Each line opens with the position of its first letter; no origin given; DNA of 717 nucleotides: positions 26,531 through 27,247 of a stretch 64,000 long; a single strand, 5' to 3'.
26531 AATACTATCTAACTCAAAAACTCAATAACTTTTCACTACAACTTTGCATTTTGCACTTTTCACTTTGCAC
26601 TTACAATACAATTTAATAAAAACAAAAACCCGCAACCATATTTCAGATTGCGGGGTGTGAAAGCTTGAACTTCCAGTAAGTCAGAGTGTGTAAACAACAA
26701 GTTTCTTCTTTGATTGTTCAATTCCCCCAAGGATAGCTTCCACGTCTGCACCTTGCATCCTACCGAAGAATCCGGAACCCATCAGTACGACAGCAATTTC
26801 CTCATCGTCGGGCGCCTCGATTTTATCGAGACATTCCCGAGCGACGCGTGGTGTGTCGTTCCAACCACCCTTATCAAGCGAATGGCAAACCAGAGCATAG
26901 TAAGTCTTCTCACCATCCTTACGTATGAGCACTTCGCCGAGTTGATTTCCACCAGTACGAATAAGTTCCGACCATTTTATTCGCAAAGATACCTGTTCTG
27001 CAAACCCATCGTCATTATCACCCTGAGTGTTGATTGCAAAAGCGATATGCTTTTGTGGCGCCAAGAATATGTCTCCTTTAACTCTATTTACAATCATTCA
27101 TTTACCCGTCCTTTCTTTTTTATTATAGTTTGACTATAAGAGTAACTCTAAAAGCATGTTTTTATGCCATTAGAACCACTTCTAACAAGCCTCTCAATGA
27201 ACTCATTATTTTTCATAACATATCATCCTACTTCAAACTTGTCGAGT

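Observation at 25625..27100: GC-rich two-gene cassette bracketed by identical terminators: unknown protein plus macro-domain-like protein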

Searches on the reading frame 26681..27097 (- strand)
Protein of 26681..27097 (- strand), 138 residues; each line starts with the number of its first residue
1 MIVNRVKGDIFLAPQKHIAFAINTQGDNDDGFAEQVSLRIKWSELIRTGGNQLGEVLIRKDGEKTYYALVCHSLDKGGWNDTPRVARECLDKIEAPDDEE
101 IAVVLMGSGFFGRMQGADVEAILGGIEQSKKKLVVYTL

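Call 5: search_protein_families(library=pfam, proteins=[window:26681-27097:-], max_evalue=1)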
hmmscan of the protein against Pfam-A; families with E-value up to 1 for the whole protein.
window:26681-27097:- (138 aa): 1 family
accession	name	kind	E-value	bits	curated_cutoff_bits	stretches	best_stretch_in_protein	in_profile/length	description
PF21446.3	Gp34_trimer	-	0.074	14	27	1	56-81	85-110/116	Long-tail fiber proximal subunit, C-terminal, trimerization domain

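Call 7: search_protein_families(library=ncbifam, proteins=[window:26681-27097:-], max_evalue=1)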
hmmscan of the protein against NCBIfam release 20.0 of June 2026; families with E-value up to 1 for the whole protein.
window:26681-27097:- (138 aa): 0 families

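Call 8: search_protein_families(library=padloc, proteins=[window:26681-27097:-], max_evalue=1)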
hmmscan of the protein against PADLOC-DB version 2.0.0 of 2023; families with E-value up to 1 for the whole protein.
window:26681-27097:- (138 aa): 0 families

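Call 9: search_protein_families(library=phrogs, proteins=[window:26681-27097:-], max_evalue=1)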
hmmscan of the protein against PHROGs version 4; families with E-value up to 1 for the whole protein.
window:26681-27097:- (138 aa): 2 families
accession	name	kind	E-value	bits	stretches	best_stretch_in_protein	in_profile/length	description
phrog_32843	-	unknown function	0.21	12.9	1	55-97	27-67/90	-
phrog_335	-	other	0.24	11.5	1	1-40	54-97/422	phosphatase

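Call 10: search_solved_structures(query=window:26681-27097:-, max_evalue=10, show_alignments=2)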
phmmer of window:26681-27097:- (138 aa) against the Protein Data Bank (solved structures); distinct sequences matched with E-value up to 10: 3.
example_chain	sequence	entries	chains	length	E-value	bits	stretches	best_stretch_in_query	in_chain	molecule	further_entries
7qve_i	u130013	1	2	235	0.13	15.2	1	44-127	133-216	Proteasome subunit alpha type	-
9f9p_B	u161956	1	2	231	0.84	12.6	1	42-129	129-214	Proteasome subunit alpha type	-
9f9t_B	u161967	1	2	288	1.3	12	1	43-129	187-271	Proteasome 20S B subunit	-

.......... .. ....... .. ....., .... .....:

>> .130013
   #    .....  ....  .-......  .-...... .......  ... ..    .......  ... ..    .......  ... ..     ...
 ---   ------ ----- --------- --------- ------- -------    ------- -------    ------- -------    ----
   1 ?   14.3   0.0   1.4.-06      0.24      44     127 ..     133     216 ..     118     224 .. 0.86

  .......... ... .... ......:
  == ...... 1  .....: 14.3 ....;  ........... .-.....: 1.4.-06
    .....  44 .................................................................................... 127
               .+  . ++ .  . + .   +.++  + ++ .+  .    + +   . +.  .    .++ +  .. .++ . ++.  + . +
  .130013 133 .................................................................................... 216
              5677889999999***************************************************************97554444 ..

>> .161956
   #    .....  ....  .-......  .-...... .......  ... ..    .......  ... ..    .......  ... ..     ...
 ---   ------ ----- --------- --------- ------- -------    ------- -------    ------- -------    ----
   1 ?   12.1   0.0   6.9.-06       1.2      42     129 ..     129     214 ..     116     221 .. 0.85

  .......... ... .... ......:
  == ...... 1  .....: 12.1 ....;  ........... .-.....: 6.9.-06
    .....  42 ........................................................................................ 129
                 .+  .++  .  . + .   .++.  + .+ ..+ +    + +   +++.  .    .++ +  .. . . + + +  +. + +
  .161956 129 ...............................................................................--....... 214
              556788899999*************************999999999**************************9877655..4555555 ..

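Call 12: find_homologous_proteins(query=window:26681-27097:-)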
Query window:26681-27097:- (138 aa): 54 proteins with E <= 0.001 among 69 candidates.
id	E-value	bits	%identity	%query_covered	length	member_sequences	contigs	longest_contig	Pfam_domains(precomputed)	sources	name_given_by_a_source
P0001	2.9e-86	304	100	100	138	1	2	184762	-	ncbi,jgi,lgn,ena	ncbi:MAG: hypothetical protein WCS89_02705 [Candidatus Paceibacterota bacterium]|jgi:hypothetical pr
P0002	1.1e-64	234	80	99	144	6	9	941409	-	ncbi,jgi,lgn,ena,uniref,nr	ncbi:hypothetical protein A3C91_01570 [Candidatus Azambacteria bacterium RIFCSPHIGHO2_02_FULL_52_12]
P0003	6.3e-62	225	78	99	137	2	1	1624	-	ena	-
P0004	1.7e-61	224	78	99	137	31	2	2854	-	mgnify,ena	mgnify:FL=1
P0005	3.0e-61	223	76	99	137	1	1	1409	-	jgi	jgi:hypothetical protein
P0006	3.3e-61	223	77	99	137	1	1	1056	-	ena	-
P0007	4.3e-61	223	77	99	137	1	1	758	-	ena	-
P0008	4.7e-61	222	77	99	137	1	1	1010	-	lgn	-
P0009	6.0e-61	222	79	99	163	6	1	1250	-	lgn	-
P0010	2.4e-60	220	78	99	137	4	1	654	-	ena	-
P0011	4.3e-59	216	75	99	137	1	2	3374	-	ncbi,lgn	-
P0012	8.5e-59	215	74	99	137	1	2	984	-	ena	-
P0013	9.5e-59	215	74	99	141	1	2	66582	-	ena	-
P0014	1.0e-58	215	75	99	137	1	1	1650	-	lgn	-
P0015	2.3e-58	214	74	99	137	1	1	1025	-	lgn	-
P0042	8.4e-41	157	58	99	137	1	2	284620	-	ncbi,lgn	-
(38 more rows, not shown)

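Call 14: find_encoding_contigs(protein=P0002, flank=6000, max_places=4)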
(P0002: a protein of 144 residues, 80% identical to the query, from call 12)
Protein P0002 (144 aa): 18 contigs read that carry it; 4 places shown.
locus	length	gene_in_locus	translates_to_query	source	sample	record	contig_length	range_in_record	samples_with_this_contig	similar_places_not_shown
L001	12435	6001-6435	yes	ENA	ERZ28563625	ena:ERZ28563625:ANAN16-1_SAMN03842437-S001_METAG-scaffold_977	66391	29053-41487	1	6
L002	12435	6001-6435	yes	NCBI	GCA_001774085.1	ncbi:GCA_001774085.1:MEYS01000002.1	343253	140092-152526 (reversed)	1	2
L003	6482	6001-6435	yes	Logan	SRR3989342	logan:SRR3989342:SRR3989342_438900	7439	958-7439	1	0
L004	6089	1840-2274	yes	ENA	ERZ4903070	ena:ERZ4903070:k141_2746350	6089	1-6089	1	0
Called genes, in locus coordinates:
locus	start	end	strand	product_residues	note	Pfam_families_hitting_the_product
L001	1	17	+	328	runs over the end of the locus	PF00078:RVT_1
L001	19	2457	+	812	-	-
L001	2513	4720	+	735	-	PF07728:AAA_5 (faint)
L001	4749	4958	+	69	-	PF02609:Exonuc_VII_S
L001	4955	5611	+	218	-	PF13482:RNase_H_2 (weak)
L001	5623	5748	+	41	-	-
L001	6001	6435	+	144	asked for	-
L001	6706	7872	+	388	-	PF00266:Aminotran_5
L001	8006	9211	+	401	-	PF00089:Trypsin, PF10459:Peptidase_S46 (faint), PF13365:Trypsin_2, PF13180:PDZ_2, PF00595:PDZ (weak), PF17820:PDZ_6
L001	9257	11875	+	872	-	PF02861:Clp_N, PF23569:NBD_SMAX1, PF00004:AAA, PF17871:AAA_lid_9, PF00004:AAA, PF07724:AAA_2, PF07728:AAA_5, PF10431:ClpB_D2-small, +10 more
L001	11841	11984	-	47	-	-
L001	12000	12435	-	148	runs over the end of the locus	-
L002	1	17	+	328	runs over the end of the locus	PF00078:RVT_1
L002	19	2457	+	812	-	-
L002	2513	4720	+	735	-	PF07728:AAA_5 (faint)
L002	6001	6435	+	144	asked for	-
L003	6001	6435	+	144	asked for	-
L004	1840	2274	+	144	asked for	-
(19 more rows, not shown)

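Call 15: find_encoding_contigs(protein=P0042, flank=6000, max_places=3)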
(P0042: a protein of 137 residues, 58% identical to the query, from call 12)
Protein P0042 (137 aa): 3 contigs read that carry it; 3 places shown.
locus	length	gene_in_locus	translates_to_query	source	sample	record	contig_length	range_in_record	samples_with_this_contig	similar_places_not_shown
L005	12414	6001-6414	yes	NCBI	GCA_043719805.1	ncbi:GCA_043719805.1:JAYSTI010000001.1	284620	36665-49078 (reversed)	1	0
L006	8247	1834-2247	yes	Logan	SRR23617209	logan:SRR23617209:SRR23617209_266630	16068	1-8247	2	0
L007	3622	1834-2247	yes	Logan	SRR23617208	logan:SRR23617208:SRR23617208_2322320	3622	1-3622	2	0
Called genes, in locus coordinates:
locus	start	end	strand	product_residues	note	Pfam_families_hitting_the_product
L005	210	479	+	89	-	PF12728:HTH_17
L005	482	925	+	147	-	PF02661:Fic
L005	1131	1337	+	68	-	PF19197:DUF5872 (weak)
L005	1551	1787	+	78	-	-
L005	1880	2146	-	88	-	-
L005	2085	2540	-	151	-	-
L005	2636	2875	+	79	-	PF01022:HTH_5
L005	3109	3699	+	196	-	PF02545:Maf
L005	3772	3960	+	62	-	-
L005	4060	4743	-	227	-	-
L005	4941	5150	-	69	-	-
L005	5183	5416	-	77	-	-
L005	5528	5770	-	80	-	-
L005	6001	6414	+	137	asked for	-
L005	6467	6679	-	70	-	PF09834:DUF2061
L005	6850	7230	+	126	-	-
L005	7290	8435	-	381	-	PF03702:AnmK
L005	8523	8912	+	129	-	PF03061:4HBT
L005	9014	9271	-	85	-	-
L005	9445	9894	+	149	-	-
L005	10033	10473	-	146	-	-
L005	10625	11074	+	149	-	-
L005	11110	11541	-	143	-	PF00856:SET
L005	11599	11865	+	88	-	PF09905:VF530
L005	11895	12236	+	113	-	-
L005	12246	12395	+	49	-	-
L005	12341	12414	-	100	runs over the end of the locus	-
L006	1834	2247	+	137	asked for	-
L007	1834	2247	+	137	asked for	-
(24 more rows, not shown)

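Call 28: predict_structure(alignment_id=A1)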
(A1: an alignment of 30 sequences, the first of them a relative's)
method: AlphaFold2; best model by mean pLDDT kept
length: 138 residues; sequences in the alignment: 30
mean_pLDDT: 95.1   pTM: 0.89
mean pLDDT of the five models: 95.1, 93.9, 91.2, 90.6, 86.3
residues with pLDDT >= 90: 127; 70-90: 11; 50-70: 0; < 50: 0
segments of 3 or more residues with pLDDT < 50: none
pLDDT, mean of each block of 10 residues (from residue 1): 96 97 94 94 94 97 97 93 98 95 93 91 97 96
secondary structure, 60 per line:
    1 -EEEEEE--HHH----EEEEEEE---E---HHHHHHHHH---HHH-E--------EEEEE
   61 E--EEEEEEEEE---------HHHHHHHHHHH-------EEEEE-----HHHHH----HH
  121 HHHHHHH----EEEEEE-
elements in order: E2-7 E17-23 H31-39 E56-61 E64-72 H82-92 E100-104 H110-114 H119-127 E132-137

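Call 33: fold_search(model_id=the predicted structure, library=pdb)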
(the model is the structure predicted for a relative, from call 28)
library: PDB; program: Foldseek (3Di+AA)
matches with E <= 10: 1008; with E <= 0.001: 114
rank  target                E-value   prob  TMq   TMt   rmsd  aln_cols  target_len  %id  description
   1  3ejg                  4.2e-07  1.00  0.67  0.57   3.6       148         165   16  Crystal structure of HCoV-229E X-domain (released 2008-09-30)
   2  2l8r_MODEL_1_A        4.8e-07  1.00  0.68  0.64   3.7       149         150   21  Solution structure of human protein C6orf130 in complex with ADP-ribose (released 2011-02-23)
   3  4j5q                  5.5e-07  1.00  0.67  0.64   3.8       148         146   21  TARG1 (C6orf130), Terminal ADP-ribose Glycohydrolase 1, apo structure (released 2013-03-27)
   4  3gqe_A                6.2e-07  1.00  0.62  0.55   4.3       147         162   18  Crystal structure of macro domain of Venezuelan Equine Encephalitis virus (released 2009-07-21)
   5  4j5s_C                8.1e-07  1.00  0.67  0.66   3.7       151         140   18  TARG1 (C6orf130), Terminal ADP-ribose Glycohydrolase 1 ADP-ribose complex (released 2013-03-27)
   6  3gqo_A                1.7e-06  1.00  0.69  0.61   3.7       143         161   18  Crystal structure of macro domain of Venezuelan Equine Encephalitis virus in complex with ADP-ribose (released 2009-07-21)
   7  6lfs                  1.9e-06  1.00  0.75  0.64   3.5       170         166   18  Poa1p H23A mutant in complex with ADP-ribose (released 2020-12-09)
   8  3gqe_B                1.9e-06  1.00  0.67  0.60   3.9       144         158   19  Crystal structure of macro domain of Venezuelan Equine Encephalitis virus (released 2009-07-21)
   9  4j5r_B                2.2e-06  1.00  0.64  0.64   4.0       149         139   21  TARG1 (C6orf130), Terminal ADP-ribose Glycohydrolase 1 bound to ADP-HPD (released 2013-03-27)
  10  6lfr                  2.3e-06  1.00  0.76  0.65   3.5       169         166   20  Poa1p in complex with ADP-ribose (released 2020-12-09)
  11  4j5s_A                3.0e-06  1.00  0.71  0.67   3.6       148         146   22  TARG1 (C6orf130), Terminal ADP-ribose Glycohydrolase 1 ADP-ribose complex (released 2013-03-27)
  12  6r0g_A                3.0e-06  1.00  0.68  0.61   3.8       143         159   16  Getah virus macro domain in complex with ADPr, pose 2 (released 2020-04-01)
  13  2eee_MODEL_1_A        3.0e-06  1.00  0.62  0.58   4.3       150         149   21  Solution structure of the A1pp domain from human protein C6orf130 (released 2007-08-21)
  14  6lfq                  3.2e-06  1.00  0.76  0.64   3.5       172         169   19  Crystal structure of Poa1p in apo form (released 2020-12-09)
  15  6lft                  3.4e-06  1.00  0.76  0.65   3.4       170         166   19  Poa1p S30A mutant in complex with ADP-ribose (released 2020-12-09)
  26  5m3i_A                6.2e-06  1.00  0.60  0.56   5.0       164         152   20  Macrodomain of Mycobacterium tuberculosis DarG (released 2016-12-21)
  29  5m3e                  7.6e-06  1.00  0.75  0.69   3.2       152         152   16  Macrodomain of Thermus aquaticus DarG in complex with ADP-ribose (released 2016-12-21)
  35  3ewq                  9.8e-06  1.00  0.71  0.60   3.3       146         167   15  HCov-229E Nsp3 ADRP domain (released 2009-01-13)
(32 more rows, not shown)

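Call 35: search_solved_structures(query=A1, max_evalue=10, show_alignments=3)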
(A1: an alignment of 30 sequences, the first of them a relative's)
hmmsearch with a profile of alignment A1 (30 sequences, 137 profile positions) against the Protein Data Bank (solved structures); distinct sequences matched with E-value up to 10: 7.
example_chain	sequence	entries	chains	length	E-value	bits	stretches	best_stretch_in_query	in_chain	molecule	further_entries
3hp0_A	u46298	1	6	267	0.032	17.5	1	56-131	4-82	Putative polyketide biosynthesis enoyl-CoA hydratase homolog pksH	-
8jch_O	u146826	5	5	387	0.3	14.3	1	80-135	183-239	Decapping nuclease RAI1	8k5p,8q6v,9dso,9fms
9zrc_A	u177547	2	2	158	0.43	13.8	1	6-110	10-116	Polyprotein P1234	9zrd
6uv8_A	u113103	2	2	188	0.75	13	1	35-94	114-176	Multi-sensor signal transduction histidine kinase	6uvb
9zre_A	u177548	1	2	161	1.2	12.4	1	5-136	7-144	Polyprotein P1234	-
9zrf_A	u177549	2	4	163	1.3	12.3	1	5-136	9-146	Polyprotein P1234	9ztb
4hdt_A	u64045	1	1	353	1.7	11.9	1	85-124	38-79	3-hydroxyisobutyryl-CoA hydrolase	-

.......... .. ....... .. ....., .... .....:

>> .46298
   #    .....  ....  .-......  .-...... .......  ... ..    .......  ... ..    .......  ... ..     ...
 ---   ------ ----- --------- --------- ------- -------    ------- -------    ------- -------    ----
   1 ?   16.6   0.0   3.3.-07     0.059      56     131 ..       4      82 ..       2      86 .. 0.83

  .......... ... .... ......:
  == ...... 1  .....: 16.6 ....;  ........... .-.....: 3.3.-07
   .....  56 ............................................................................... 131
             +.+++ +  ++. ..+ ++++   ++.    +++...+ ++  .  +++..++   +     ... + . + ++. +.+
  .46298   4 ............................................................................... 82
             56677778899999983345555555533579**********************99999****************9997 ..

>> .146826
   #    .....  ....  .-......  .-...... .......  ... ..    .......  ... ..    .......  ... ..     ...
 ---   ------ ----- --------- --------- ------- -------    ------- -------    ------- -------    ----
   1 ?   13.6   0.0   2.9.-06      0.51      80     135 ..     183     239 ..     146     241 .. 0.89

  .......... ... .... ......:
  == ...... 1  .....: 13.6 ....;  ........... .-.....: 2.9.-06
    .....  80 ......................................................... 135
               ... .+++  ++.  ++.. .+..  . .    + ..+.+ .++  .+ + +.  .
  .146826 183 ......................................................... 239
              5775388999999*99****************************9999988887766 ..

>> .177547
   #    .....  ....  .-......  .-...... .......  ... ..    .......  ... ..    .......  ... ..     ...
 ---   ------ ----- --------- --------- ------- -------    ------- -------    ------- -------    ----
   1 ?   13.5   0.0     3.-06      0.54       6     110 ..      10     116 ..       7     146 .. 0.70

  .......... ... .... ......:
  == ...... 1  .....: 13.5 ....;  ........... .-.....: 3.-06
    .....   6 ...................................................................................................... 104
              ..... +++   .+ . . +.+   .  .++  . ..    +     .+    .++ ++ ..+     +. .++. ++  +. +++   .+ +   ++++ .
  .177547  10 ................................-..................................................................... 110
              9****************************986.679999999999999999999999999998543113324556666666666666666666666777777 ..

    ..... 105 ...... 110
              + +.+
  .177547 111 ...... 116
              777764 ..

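Call 43: find_encoding_contigs(protein=P0001, flank=5000, max_places=6)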
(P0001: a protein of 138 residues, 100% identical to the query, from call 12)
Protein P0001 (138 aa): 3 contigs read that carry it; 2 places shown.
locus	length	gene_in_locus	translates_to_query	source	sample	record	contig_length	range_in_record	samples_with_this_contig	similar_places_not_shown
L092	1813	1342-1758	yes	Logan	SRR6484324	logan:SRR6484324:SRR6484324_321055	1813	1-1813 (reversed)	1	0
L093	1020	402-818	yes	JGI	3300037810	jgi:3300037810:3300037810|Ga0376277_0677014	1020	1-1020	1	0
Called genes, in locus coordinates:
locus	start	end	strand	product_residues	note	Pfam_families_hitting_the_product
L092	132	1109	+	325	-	PF13412:HTH_24 (weak), PF00156:Pribosyltran (weak)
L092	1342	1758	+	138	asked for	-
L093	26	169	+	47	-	-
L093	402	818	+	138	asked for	-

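Call 51: find_homologous_proteins(query=A1, max_evalue=0.01)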
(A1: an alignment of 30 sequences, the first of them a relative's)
Query A1 (30 sequences) (138 aa, profile of the alignment): 369 proteins with E <= 0.01 among 3964 candidates; the best 120 are listed.
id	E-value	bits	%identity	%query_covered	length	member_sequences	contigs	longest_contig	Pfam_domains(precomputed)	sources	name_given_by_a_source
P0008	1.9e-72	260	77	99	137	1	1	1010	-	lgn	-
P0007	6.2e-72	258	77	99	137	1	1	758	-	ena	-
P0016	9.5e-72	257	74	99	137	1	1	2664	-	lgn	-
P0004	1.4e-71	257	78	99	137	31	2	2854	-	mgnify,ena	mgnify:FL=1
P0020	1.7e-71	256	72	99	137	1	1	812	-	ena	-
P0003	2.5e-71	256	78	99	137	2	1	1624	-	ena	-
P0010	2.9e-71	256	78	99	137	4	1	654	-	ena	-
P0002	4.2e-71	255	80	99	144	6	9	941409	-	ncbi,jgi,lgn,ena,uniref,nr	ncbi:hypothetical protein A3C91_01570 [Candidatus Azambacteria bacterium RIFCSPHIGHO2_02_FULL_52_12]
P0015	1.3e-70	254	74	99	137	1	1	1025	-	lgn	-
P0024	3.2e-70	252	72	99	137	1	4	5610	-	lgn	-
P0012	5.6e-70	252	74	99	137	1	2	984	-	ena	-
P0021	9.4e-70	251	74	99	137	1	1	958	-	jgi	-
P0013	4.2e-69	249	74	99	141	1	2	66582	-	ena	-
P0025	4.3e-69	249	70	99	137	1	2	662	-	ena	-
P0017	5.1e-69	248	74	99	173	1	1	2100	-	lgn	-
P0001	1.7e-64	234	100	100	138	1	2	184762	-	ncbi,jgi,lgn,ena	ncbi:MAG: hypothetical protein WCS89_02705 [Candidatus Paceibacterota bacterium]|jgi:hypothetical pr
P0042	1.4e-59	218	58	99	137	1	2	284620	-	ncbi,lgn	-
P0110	3.7e-56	207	52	100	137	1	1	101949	-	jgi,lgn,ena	-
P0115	2.3e-55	204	55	100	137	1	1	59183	-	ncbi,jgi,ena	ncbi:MAG: hypothetical protein WCV84_05215 [Patescibacteria group bacterium]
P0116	2.6e-55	204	56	100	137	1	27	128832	-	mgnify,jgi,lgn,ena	mgnify:CR=1 FL=1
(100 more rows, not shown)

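Call 52: find_encoding_contigs(protein=P0116, flank=4000, max_places=2)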
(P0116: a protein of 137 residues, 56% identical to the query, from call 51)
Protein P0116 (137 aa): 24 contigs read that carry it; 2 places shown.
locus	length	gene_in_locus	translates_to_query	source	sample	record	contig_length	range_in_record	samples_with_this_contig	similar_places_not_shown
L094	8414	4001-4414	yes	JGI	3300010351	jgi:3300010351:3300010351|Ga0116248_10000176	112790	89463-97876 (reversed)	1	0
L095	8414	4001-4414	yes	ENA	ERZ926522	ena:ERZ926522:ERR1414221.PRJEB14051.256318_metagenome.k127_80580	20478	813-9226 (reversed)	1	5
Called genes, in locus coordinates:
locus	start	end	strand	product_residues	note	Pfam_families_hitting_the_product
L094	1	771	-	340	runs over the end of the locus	-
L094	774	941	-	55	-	-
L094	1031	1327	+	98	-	-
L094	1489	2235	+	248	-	PF18912:DZR_2 (weak), PF00156:Pribosyltran (weak)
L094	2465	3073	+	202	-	-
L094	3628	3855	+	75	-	-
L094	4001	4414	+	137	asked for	-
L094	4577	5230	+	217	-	PF00702:Hydrolase, PF13419:HAD_2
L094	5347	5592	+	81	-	-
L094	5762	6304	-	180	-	-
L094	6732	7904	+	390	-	PF02384:N6_Mtase (faint)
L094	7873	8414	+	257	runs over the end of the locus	PF09522:RE_R_Pab1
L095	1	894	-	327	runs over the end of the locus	-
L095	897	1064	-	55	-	-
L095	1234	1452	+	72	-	-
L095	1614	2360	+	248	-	PF18912:DZR_2 (weak), PF00156:Pribosyltran (weak)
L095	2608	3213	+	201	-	-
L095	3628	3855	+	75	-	-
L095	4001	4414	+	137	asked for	-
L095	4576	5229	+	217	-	PF00702:Hydrolase, PF13419:HAD_2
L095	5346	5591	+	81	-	-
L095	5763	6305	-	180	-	-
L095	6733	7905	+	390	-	PF02384:N6_Mtase (faint)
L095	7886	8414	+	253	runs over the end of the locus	PF09522:RE_R_Pab1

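Call 53: find_encoding_contigs(protein=P0110, flank=4000, max_places=1)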
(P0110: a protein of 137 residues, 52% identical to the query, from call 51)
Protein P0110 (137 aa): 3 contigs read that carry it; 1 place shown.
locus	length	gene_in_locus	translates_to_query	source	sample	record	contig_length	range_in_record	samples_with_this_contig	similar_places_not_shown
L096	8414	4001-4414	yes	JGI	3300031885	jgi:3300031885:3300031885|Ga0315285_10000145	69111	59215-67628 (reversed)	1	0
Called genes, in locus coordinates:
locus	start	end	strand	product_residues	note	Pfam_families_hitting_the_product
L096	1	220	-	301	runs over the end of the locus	PF00188:CAP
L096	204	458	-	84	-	PF13828:DUF4190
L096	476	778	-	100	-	-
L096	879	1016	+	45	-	-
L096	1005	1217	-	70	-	-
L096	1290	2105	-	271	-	-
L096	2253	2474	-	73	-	-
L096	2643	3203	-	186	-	-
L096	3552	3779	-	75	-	-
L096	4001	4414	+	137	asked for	-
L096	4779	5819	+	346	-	PF01928:CYTH, PF01988:VIT1 (faint)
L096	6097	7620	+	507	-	PF00485:PRK, PF01928:CYTH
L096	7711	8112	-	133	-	-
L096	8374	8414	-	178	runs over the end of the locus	PF01936:NYN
